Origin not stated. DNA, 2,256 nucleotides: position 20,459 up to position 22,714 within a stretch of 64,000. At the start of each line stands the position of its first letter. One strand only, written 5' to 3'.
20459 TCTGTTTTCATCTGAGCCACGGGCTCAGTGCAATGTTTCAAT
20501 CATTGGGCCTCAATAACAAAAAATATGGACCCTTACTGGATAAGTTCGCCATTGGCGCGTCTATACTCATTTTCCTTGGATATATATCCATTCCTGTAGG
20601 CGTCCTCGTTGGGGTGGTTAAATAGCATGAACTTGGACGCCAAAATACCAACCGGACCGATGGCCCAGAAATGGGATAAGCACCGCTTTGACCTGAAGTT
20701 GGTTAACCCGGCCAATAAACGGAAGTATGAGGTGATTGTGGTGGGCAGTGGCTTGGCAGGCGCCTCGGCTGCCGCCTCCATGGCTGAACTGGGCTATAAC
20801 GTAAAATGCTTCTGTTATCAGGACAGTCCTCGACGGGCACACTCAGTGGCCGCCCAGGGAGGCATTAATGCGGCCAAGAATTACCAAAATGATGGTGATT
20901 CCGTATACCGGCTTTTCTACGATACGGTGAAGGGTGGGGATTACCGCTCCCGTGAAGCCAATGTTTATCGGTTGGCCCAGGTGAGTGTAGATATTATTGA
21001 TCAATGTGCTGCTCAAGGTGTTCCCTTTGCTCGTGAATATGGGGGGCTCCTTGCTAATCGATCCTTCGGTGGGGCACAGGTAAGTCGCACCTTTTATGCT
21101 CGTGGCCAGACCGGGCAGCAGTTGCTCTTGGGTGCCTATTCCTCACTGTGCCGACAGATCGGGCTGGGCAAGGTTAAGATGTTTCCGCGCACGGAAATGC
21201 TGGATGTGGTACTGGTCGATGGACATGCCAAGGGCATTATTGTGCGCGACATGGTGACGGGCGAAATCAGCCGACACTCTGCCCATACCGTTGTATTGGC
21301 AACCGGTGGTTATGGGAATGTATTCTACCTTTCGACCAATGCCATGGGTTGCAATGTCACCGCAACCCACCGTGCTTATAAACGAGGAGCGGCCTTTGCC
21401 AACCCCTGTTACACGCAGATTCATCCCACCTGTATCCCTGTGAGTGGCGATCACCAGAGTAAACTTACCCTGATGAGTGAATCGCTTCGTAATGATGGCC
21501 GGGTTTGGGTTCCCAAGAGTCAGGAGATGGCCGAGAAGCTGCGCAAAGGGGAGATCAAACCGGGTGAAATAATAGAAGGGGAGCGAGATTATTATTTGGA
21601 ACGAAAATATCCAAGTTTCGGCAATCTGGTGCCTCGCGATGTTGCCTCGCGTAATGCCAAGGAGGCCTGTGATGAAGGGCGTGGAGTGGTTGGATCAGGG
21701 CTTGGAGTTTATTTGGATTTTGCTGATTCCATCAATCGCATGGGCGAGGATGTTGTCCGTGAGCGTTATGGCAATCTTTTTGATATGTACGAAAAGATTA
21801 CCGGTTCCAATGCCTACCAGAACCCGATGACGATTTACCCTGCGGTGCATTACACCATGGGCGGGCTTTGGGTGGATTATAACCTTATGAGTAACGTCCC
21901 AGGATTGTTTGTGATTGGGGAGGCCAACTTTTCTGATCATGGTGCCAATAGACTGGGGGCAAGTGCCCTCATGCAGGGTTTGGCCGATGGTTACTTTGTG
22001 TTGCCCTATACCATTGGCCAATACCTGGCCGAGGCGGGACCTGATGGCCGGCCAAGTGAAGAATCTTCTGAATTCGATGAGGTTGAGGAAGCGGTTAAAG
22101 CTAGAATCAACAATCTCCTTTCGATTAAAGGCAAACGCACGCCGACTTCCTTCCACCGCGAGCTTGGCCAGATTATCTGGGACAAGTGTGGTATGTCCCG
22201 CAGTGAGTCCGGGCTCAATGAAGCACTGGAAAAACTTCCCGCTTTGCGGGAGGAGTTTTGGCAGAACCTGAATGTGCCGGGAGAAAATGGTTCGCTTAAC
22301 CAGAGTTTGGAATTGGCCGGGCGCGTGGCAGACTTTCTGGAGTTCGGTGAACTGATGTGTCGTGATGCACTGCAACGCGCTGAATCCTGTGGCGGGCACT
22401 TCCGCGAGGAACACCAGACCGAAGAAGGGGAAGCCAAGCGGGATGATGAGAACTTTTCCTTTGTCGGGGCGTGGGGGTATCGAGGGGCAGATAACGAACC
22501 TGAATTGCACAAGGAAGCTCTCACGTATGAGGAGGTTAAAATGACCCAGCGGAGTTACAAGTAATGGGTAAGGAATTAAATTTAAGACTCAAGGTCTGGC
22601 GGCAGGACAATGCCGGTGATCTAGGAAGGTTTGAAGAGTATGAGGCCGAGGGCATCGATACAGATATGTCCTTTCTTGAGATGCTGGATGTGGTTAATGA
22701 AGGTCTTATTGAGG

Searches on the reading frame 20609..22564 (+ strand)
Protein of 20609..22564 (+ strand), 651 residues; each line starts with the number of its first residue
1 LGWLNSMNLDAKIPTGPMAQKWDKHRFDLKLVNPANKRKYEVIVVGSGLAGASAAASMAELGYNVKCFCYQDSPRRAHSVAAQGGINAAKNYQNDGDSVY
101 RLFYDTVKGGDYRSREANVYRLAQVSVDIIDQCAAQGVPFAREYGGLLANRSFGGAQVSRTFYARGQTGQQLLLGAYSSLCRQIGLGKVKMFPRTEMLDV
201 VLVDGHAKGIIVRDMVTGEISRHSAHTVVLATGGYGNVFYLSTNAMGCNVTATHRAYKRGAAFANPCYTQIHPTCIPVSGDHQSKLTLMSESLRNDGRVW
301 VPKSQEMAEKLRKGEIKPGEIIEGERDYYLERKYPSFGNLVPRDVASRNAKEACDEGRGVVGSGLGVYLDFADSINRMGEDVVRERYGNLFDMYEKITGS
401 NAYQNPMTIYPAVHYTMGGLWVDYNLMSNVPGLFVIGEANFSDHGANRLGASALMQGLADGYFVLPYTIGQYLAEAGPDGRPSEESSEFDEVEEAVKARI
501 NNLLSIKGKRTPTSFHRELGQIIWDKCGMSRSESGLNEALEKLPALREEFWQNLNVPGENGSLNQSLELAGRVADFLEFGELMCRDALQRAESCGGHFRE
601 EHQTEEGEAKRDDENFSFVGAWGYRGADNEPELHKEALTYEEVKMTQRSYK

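Call 66: search_protein_families(library=pfam, proteins=[window:20609-22564:+], max_evalue=0.00001)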
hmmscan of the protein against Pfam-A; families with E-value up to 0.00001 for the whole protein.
window:20609-22564:+ (651 aa): 4 families
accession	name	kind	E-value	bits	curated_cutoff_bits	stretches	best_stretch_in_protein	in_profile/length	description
PF00890.30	FAD_binding_2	-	1.5e-53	182.9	20.4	1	42-454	2-414/414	FAD binding domain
PF02910.25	Succ_DH_flav_C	-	8.4e-36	123.2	20.8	1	516-650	1-130/130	Fumarate reductase flavoprotein C-term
PF01266.30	DAO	-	2.2e-07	31.2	27.9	0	42-237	2-207/353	FAD dependent oxidoreductase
PF07992.20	Pyr_redox_2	-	3.7e-06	27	26.1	0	40-239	1-114/291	Pyridine nucleotide-disulphide oxidoreductase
